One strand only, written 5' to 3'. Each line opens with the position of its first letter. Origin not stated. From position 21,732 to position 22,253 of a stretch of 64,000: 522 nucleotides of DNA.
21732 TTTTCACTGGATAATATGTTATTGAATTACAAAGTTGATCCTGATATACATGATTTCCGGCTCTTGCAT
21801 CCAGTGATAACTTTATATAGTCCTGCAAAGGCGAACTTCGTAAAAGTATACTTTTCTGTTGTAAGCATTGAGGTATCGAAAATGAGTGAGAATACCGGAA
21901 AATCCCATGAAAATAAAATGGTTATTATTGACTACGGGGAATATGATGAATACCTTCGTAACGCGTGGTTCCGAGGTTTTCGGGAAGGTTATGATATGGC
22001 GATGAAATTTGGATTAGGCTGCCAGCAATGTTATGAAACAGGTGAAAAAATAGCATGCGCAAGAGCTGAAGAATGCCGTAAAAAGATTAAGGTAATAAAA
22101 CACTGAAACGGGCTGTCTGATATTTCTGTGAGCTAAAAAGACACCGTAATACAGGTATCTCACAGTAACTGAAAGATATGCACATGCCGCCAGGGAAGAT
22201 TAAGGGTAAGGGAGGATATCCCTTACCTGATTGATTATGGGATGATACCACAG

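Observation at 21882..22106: Small Cys-containing ORF conserved next to phage-type sodC in both repeat arms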

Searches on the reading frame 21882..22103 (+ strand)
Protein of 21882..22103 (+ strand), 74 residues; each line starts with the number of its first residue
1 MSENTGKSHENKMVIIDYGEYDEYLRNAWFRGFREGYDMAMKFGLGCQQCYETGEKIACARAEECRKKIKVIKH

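Call 6: search_dna_similar(query=window:21882-22103:+, collection=phages, mode=protein, max_rows=30, max_evalue=0.01)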
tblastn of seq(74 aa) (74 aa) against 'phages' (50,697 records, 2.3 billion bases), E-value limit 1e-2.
No match.

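Call 8: search_protein_families(library=pfam, proteins=[window:21882-22103:+], max_evalue=10)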
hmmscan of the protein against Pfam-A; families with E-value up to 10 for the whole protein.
seq(74 aa): 0 families

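Call 9: search_protein_families(library=ncbifam, proteins=[window:21882-22103:+], max_evalue=10)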
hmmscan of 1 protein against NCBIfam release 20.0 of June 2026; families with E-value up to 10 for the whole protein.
seq(74 aa): 0 families

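Call 10: search_protein_families(library=phrogs, proteins=[window:21882-22103:+], max_evalue=10)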
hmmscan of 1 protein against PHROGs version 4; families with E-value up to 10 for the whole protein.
seq(74 aa): 0 families

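Call 11: find_homologous_proteins(query=window:21882-22103:+, max_evalue=0.1)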
Query seq(74 aa) (74 aa): 8 proteins with E <= 0.1 among 10 candidates.
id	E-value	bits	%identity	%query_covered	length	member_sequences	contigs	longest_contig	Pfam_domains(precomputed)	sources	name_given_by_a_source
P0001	1.3e-42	160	97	100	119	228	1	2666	-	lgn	-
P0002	4.9e-42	159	96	100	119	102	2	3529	-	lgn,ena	-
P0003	1.8e-40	154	97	95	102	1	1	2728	-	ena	-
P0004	4.4e-35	136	81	100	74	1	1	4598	-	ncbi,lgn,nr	ncbi:TPA: hypothetical protein MB314_005442 [Klebsiella pneumoniae]|nr:hypothetical protein [Klebsie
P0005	7.2e-30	120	95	76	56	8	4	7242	-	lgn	-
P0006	3.0e-27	112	85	81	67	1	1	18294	-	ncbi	ncbi:hypothetical protein ACRWUV_24915 [Escherichia coli]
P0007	2.9e-26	108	96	68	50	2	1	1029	-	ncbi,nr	ncbi:TPA: hypothetical protein ODM34_005405, partial [Escherichia coli]|nr:hypothetical protein [Esc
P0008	3.0e-2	32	95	28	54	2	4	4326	-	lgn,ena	-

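Call 13: find_encoding_contigs(protein=P0004, flank=10000)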
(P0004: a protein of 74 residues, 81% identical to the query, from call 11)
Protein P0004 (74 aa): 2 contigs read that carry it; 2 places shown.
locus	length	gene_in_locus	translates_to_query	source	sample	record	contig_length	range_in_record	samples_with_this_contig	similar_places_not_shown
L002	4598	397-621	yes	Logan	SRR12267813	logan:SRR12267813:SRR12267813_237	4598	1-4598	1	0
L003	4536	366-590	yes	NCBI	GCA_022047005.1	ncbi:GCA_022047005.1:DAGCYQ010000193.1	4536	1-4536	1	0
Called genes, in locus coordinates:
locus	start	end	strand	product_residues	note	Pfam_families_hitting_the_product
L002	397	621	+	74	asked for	-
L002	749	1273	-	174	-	PF00080:Sod_Cu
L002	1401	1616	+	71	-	-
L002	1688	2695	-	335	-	PF01032:FecCD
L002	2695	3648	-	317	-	PF01497:Peripla_BP_2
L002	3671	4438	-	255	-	PF13191:AAA_16 (weak), PF00005:ABC_tran, PF02463:SMC_N, PF13304:AAA_21 (weak)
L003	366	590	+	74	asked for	-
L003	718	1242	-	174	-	PF00080:Sod_Cu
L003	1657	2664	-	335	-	PF01032:FecCD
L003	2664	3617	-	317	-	PF01497:Peripla_BP_2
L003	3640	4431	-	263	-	PF13191:AAA_16 (weak), PF00005:ABC_tran, PF02463:SMC_N, PF13304:AAA_21 (weak)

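Call 14: find_encoding_contigs(protein=P0006, flank=10000)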
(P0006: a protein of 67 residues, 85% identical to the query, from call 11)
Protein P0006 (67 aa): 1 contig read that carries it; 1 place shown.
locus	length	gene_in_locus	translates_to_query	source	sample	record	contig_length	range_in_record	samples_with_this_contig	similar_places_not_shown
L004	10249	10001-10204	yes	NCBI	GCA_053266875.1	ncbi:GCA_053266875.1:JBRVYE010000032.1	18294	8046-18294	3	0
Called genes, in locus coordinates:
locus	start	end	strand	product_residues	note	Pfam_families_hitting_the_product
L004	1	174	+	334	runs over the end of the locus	-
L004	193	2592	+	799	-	PF08124:Lyase_8_N, PF02278:Lyase_8, PF02884:Lyase_8_C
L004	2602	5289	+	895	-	PF03797:Autotransporter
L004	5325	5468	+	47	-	-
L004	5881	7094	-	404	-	PF01527:HTH_Tnp_1, PF13276:HTH_21, PF00665:rve, PF13683:rve_3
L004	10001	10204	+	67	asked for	-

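Call 19: search_dna_similar(query=window:21882-22103:+, collection=plasmids, mode=protein, max_rows=30, max_evalue=0.01)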
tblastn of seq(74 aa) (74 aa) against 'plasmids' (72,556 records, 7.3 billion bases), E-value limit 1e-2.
Records with a match: 4; places in all: 4; records where one place covers at least 80% of the query: 0.
Best place of each record, by identity: 60-80% 4.
By first word of the organism name: Escherichia 4.
By predicted mobility (MOB-suite, as given by PLSDB): conjugative 3; non-mobilizable 1.
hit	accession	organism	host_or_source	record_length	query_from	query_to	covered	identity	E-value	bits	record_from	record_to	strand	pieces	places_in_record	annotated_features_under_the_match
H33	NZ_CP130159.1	Escherichia albertii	poultry,mixed culture,spleen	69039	29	74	62%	69.6%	5e-12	66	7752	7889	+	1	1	none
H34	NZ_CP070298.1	Escherichia albertii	Shanxi,Poultry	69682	29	74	62%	69.6%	5e-12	66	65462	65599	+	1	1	none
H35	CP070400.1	Escherichia coli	animal,chicken caecal content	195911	29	74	62%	69.6%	5e-12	66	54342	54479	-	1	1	IS3 family transposase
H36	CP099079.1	Escherichia coli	culture,Pooled faeces sample collected ...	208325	29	74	62%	69.6%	5e-12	66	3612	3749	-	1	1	IS3 family transposase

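Call 20: get_annotated_region(hit=H33, flank=4000)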
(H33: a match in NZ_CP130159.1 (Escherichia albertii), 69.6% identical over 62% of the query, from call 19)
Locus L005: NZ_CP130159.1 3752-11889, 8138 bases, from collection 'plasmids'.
description: Escherichia albertii strain EA04 plasmid pEA04.3, complete sequence
organism: Escherichia albertii (NCBI taxid 208962)
taxonomy: Bacteria; Pseudomonadota; Gammaproteobacteria; Enterobacterales; Enterobacteriaceae; Escherichia; Escherichia albertii
host: -; source: poultry,mixed culture,spleen; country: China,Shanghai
typing (MOB-suite, as given by PLSDB): non-mobilizable; replicon IncFIB,IncFIC,rep_cluster_2244
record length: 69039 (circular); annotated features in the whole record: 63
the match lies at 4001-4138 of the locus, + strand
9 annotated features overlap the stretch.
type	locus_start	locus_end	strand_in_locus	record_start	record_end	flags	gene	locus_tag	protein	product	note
CDS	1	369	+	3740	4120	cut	-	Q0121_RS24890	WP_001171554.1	transposase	GO:0006313 - DNA transposition [Evidence IEA]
CDS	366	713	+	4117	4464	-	tnpB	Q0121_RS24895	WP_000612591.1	IS66 family insertion sequence element accessory protein TnpB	-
CDS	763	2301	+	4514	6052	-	-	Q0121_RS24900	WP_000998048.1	IS66-like element ISEc8 family transposase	-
CDS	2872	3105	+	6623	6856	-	-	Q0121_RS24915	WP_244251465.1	hypothetical protein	-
CDS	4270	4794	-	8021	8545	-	sodC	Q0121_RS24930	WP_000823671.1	superoxide dismutase family protein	-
CDS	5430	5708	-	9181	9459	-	yacB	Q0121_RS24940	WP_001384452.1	type II toxin-antitoxin system toxin YacB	-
CDS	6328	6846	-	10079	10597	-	-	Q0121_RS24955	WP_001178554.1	hypothetical protein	-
CDS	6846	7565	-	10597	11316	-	-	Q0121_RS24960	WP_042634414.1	plasmid SOS inhibition protein A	-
CDS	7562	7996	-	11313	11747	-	psiB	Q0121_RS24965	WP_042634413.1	conjugation system SOS inhibitor PsiB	-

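Call 21: get_annotated_region(hit=H35, flank=4000)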
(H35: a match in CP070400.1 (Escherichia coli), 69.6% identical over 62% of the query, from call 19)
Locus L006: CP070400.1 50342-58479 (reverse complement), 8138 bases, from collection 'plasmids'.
description: Escherichia coli strain CFSAN083828 plasmid pCFSAN083828_2, complete sequence
organism: Escherichia coli (NCBI taxid 562)
taxonomy: Bacteria; Pseudomonadota; Gammaproteobacteria; Enterobacterales; Enterobacteriaceae; Escherichia; Escherichia coli
host: -; source: animal,chicken caecal content; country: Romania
typing (MOB-suite, as given by PLSDB): conjugative; replicon IncFIA,IncFIB; relaxase MOBF; mating-pair formation MPF_F
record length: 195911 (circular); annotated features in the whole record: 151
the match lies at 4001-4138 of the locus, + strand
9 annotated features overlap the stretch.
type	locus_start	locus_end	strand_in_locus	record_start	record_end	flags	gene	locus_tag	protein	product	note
CDS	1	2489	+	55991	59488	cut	-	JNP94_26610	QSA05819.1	autotransporter outer membrane beta-barrel domain-containing protein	-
CDS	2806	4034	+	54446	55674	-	-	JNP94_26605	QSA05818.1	IS3 family transposase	-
CDS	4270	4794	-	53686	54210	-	-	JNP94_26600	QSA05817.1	superoxide dismutase family protein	-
CDS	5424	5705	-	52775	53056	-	-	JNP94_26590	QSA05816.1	type II toxin-antitoxin system RelE/ParE family toxin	-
CDS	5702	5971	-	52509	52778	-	-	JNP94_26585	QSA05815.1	hypothetical protein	-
CDS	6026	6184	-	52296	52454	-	-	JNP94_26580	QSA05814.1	hypothetical protein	-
CDS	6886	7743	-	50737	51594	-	repA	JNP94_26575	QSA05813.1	incFII family plasmid replication initiator RepA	-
CDS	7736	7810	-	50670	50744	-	tap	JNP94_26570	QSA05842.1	RepA leader peptide Tap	-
CDS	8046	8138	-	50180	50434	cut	repA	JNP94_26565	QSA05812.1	replication regulatory protein RepA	-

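Call 31: predict_structure(alignment_id=A1)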
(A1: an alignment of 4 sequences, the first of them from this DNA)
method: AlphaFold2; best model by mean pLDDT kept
length: 74 residues; sequences in the alignment: 4
mean_pLDDT: 68.7   pTM: 0.56
mean pLDDT of the five models: 68.7, 45.0, 43.3, 43.0, 41.5
residues with pLDDT >= 90: 1; 70-90: 44; 50-70: 6; < 50: 23
segments of 3 or more residues with pLDDT < 50: 1-20, 72-74
pLDDT, mean of each block of 10 residues (from residue 1): 39 42 77 88 84 86 75 45
secondary structure, 60 per line:
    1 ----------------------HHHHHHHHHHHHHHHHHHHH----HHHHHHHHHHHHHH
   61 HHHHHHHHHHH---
elements in order: H23-42 H47-71

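Call 35: search_protein_representatives(alignment_id=A1)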
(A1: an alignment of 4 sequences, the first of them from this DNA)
Query: 4 sequences, 74 profile positions. Proteins with E-value up to 0.001 (for the whole library): 7; up to 1e-10: 4; up to 1e-30: 2. The best 7 are listed.
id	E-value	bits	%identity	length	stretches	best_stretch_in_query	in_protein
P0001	2.4e-49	181.4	-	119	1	1-74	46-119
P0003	6.9e-45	167.1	-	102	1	1-70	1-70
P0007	1.3e-30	121.4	-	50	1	1-50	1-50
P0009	1.8e-23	98.5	-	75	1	11-71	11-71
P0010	6.2e-07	45.4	-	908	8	18-33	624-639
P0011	1.5e-05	41.0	-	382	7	27-57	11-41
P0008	7.8e-05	38.7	-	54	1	1-22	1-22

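Call 37: find_encoding_contigs(protein=P0009, flank=10000)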
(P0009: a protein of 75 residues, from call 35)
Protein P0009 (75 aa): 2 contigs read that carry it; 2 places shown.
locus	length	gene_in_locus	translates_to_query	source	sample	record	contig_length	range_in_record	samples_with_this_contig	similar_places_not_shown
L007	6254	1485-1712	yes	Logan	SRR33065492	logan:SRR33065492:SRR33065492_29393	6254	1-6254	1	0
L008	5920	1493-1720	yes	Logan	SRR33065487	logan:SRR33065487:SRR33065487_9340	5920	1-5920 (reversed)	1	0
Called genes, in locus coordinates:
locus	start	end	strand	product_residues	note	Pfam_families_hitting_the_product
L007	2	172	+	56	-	?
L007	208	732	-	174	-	PF00080:Sod_Cu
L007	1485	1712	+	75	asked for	-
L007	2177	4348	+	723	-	PF00141:peroxidase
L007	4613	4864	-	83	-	-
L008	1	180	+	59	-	?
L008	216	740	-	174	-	PF00080:Sod_Cu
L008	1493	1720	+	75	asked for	-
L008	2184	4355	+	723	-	PF00141:peroxidase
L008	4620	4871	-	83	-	-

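Call 44: find_related_loci(query=A2, collection=genome_contigs, flank=6000)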
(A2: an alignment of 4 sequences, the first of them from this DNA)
Query A2 (74 aa) in genome_contigs; peptide patterns used: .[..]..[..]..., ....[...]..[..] (x = any residue, [..] = any of these).
149 stretches matched a pattern, but none encodes a relative of the query by tblastn (E <= 1e-3).
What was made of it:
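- Tried and rejected: A peptide-pattern scan of 100,044 species-representative genomes found none (call 44).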

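Call 45: search_solved_structures(query=A2, max_evalue=10, show_alignments=2)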
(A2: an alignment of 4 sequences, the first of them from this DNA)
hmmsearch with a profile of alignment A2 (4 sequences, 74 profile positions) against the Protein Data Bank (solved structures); distinct sequences matched with E-value up to 10: 0.
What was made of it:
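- Tried and rejected: A PDB sequence profile (call 45).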

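Call 49: predict_structure(alignment_id=A2)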
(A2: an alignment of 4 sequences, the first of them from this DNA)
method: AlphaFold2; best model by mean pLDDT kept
length: 74 residues; sequences in the alignment: 4
mean_pLDDT: 79.1   pTM: 0.63
mean pLDDT of the five models: 79.1, 78.1, 77.4, 76.8, 76.5
residues with pLDDT >= 90: 38; 70-90: 10; 50-70: 12; < 50: 14
segments of 3 or more residues with pLDDT < 50: 1-13
pLDDT, mean of each block of 10 residues (from residue 1): 43 57 87 97 96 97 86 57
secondary structure, 60 per line:
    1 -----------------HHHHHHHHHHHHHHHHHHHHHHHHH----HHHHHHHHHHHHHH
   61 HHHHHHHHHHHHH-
elements in order: H18-42 H47-73
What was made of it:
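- On HMA copper chaperone: AF2 predicts a two-helix hairpin (call 49).
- On C4 or C3H zinc-binding small protein: In the monomer model the ligands are spread along one helix (call 49), and a dimer could not be modelled.
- Closest known: HMA-domain copper chaperones. Different: The predicted fold is all-alpha, not beta-alpha-beta-beta-alpha-beta (call 49).
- Helices span 18-42 and 47-73 (call 49).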

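Call 52: fold_search(model_id=the predicted structure, library=pdb)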
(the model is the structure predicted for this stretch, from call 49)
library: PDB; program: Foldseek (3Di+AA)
matches with E <= 10: 48; with E <= 0.001: 0
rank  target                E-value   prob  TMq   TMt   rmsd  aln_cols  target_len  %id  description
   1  8b6h_EG               1.5e+00  0.66  0.55  0.44  10.0        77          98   12  Cryo-EM structure of cytochrome c oxidase dimer (complex IV) from respiratory supercomplex of Tetrahymena thermophila (released 2023-03-29)
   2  9f5x_l                1.6e+00  0.35  0.41  0.28   6.2        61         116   13  Structure of the Chlamydomonas reinhardtii respiratory supercomplex I1 III2 IV2 (released 2025-03-12)
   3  7ar9_f                2.3e+00  0.23  0.40  0.28   8.3        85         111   16  Cryo-EM structure of Polytomella Complex-I (membrane arm) (released 2021-12-08)
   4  7vae_A                2.5e+00  0.54  0.52  0.16   5.4        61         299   20  Cryo-EM structure of bovine NTCP complexed with YN69202Fab (released 2022-05-25)
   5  8gym_Z1               2.7e+00  0.47  0.54  0.44   9.7        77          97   10  Cryo-EM structure of Tetrahymena thermophila respiratory mega-complex MC IV2+(I+III2+II)2 (released 2023-06-14)
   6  6jyi_A                3.0e+00  0.16  0.38  0.20  11.0        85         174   14  Crystal structure of the PadR-like transcriptional regulator BC1756 from Bacillus cereus (released 2019-06-26)
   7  1tfe                  3.2e+00  0.12  0.28  0.17   7.2        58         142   17  DIMERIZATION DOMAIN OF EF-TS FROM T. THERMOPHILUS (released 1996-11-08)
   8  3anw_A                4.8e+00  0.09  0.28  0.15   5.7        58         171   17  A protein complex essential initiation of DNA replication (released 2011-07-27)
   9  9fso_W                5.0e+00  0.03  0.20  0.09  10.5        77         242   12  Human RNA Polymerase III Class III Open Pre-initiation Complex 1 (OC1) (released 2025-01-15)
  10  9jm5_C                5.7e+00  0.16  0.39  0.42   6.6        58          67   14  Crystal structure of de novo designed light-responsive oligomer C4-13 (LRO-C4-13) (released 2025-08-27)
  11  8b9z_d                5.7e+00  0.16  0.47  0.35   6.9        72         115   14  Drosophila melanogaster complex I in the Active state (Dm1) (released 2023-01-18)
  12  3j79_b                5.7e+00  0.06  0.29  0.23  10.4        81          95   16  Cryo-EM structure of the Plasmodium falciparum 80S ribosome bound to the anti-protozoan drug emetine, large subunit (released 2014-07-16)
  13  6kon_F                6.0e+00  0.06  0.25  0.14  12.1        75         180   16  Mycobacterium tuberculosis initial transcription complex comprising sigma H and 5'-OH RNA of 5 nt (released 2020-03-11)
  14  8hrx_A                6.4e+00  0.21  0.51  0.15   8.6        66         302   21  Cryo-EM structure of human NTCP-myr-preS1-YN9048Fab complex (released 2024-01-17)
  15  9ibl_A                6.4e+00  0.10  0.38  0.09   8.8        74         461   12  PhiC31 integrative synapse: attB x attP with an S12A integrase variant (released 2026-02-11)
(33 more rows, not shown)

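Call 57: search_protein_families(library=pfam, alignment_id=A2, max_evalue=10)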
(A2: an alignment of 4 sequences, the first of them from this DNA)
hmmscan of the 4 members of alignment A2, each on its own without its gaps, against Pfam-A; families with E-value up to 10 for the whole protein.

A. member 1, seq(74 aa): 0 families

B. families by the number of members that match (of 4 scanned): 1 family
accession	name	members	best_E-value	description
PF24459.1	DUF7574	1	0.023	Domain of unknown function (DUF7574)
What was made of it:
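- On HMA copper chaperone: No Pfam hit at E up to 10 (calls 8, 57).
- On CsoR/RcnR family: No Pfam Trns_repr_metal hit (calls 8, 57).
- Closest known: HMA-domain copper chaperones. Different: No Pfam HMA hit even at E up to 10 (calls 8, 57).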

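Call 58: search_protein_families(library=padloc, alignment_id=A2, max_evalue=10)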
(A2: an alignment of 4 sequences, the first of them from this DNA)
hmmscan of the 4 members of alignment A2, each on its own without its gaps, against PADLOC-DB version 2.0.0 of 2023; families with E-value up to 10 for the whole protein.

A. member 1, seq(74 aa): 0 families

B. families by the number of members that match (of 4 scanned): 0 families

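Call 59: list_cluster_members(proteins=[window:21882-22103:+, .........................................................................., P0004])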
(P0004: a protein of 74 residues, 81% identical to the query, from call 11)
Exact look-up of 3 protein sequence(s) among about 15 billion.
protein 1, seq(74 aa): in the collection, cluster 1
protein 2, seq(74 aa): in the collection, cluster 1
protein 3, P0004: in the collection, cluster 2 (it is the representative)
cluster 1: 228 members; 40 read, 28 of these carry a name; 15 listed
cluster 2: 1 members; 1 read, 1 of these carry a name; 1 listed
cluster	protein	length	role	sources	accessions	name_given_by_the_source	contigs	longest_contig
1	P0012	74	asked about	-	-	hypothetical protein M8567_003548 [Escherichia coli] | Uncharacterized protein n=12 Tax=Escherichia coli TaxID=562 RepID=A0A0X5F841_ECOLX | hypothetical protein [Enterobacteriaceae]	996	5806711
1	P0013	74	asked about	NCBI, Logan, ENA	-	-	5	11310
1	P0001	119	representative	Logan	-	-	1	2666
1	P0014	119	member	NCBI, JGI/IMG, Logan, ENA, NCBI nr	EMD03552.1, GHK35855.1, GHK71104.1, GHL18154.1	hypothetical protein ECZC01_42450 [Escherichia coli] | hypothetical protein | hypothetical protein A364_23096 [Escherichia coli SEPT362]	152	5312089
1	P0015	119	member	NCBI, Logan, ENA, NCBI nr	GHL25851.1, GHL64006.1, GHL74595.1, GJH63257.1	hypothetical protein ECZU34_23430 [Escherichia coli] | hypothetical protein ECZU25_26640 [Escherichia coli]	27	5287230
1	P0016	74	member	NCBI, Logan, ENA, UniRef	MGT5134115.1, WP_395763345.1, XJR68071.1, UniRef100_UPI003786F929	hypothetical protein ACRWFA_03505 [Escherichia coli] | hypothetical protein n=1 Tax=Escherichia coli TaxID=562 RepID=UPI003786F929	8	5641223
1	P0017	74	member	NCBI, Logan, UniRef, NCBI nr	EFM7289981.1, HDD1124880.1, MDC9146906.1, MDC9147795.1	hypothetical protein [Escherichia coli] | hypothetical protein n=1 Tax=Escherichia coli TaxID=562 RepID=UPI000BE1A321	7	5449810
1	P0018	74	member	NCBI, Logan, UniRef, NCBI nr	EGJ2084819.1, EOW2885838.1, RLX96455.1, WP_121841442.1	hypothetical protein IHC04_004911 [Escherichia coli] | hypothetical protein n=1 Tax=Escherichia coli TaxID=562 RepID=UPI000EF8D851 | hypothetical protein [Escherichia coli]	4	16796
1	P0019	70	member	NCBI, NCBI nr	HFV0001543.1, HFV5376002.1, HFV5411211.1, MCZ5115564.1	TPA: hypothetical protein ACH9RZ_005641, partial [Escherichia coli] | hypothetical protein [Escherichia coli]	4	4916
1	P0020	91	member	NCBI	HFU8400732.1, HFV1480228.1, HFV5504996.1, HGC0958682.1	TPA: hypothetical protein ACIYDF_005663, partial [Escherichia coli]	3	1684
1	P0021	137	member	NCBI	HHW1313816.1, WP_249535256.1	hypothetical protein, partial [Escherichia coli]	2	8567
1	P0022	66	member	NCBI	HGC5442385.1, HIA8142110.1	TPA: hypothetical protein ACWSFM_004638, partial [Escherichia coli]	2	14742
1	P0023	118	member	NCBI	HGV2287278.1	TPA: hypothetical protein ACNCEM_005412, partial [Escherichia coli]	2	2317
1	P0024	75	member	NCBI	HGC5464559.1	TPA: hypothetical protein ACIYR3_005974, partial [Escherichia coli]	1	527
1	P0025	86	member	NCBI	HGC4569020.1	TPA: hypothetical protein ACIYM3_005815, partial [Escherichia coli]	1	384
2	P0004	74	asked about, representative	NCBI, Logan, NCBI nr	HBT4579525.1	TPA: hypothetical protein MB314_005442 [Klebsiella pneumoniae] | hypothetical protein [Klebsiella pneumoniae]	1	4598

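Call 60: search_protein_families(library=pfam, proteins=[P0009, P0004], max_evalue=10)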
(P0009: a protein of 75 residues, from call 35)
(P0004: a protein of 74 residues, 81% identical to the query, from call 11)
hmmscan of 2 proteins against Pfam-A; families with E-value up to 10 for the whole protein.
P0009 (75 aa): 1 family
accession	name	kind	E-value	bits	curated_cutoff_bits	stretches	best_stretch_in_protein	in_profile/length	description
PF24459.1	DUF7574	-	0.023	15.1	27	1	19-60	23-65/107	Domain of unknown function (DUF7574)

P0004 (74 aa): 0 families

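Call 61: search_protein_families(library=phrogs, proteins=[P0009, P0004], max_evalue=10)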
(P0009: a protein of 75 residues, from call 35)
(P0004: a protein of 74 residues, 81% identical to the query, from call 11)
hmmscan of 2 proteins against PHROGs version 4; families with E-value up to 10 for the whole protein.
P0009 (75 aa): 2 families
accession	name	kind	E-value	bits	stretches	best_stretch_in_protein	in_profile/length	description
phrog_6984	-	unknown function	0.05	14.6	1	17-55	19-58/103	-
phrog_6881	-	unknown function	0.11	13.7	1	20-58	27-64/109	-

P0004 (74 aa): 0 families
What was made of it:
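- On Pfam DUF7574 / phrog_6984 / phrog_6881: The E. coli and Kp proteins give no hit (calls 8, 10, 57, 60, 61).
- Closest known: Pfam DUF7574. Same: The most distant orthologue, P0009, gives three weak hits over the same residues (17-60) and matching profile positions (calls 60, 61).
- The distant orthologue gives weak hits, consistently placed over residues 17-60, to phage-derived families of unknown function: DUF7574 at E 0.023, phrog_6984 at 0.05 and phrog_6881 at 0.11 (calls 60, 61).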

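Call 63: search_dna_similar(query=P0009, collection=phages, mode=protein, max_evalue=10, max_rows=30)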
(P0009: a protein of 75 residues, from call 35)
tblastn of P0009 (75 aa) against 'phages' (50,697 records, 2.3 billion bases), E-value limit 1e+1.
Records with a match: 1; places in all: 1; records where one place covers at least 80% of the query: 1.
Best place of each record, by identity: <60% 1.
By first word of the organism name: Rossellomorea 1.
By host as written in the record: Rossellomorea aquimaris 1.
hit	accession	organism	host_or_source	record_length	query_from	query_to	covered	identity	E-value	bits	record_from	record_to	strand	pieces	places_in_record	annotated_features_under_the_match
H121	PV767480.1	Rossellomorea phage phiT1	Rossellomorea aquimaris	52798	5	70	88%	29.7%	9e+0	30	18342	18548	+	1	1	Tdk protein | Thy1 protein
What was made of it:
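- On Prophage cargo (moron) gene: No tblastn hit in 50,697 phage records (calls 6, 63).
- Closest known: Pfam DUF7574. Different: tblastn against phage genomes found nothing (calls 6, 63).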
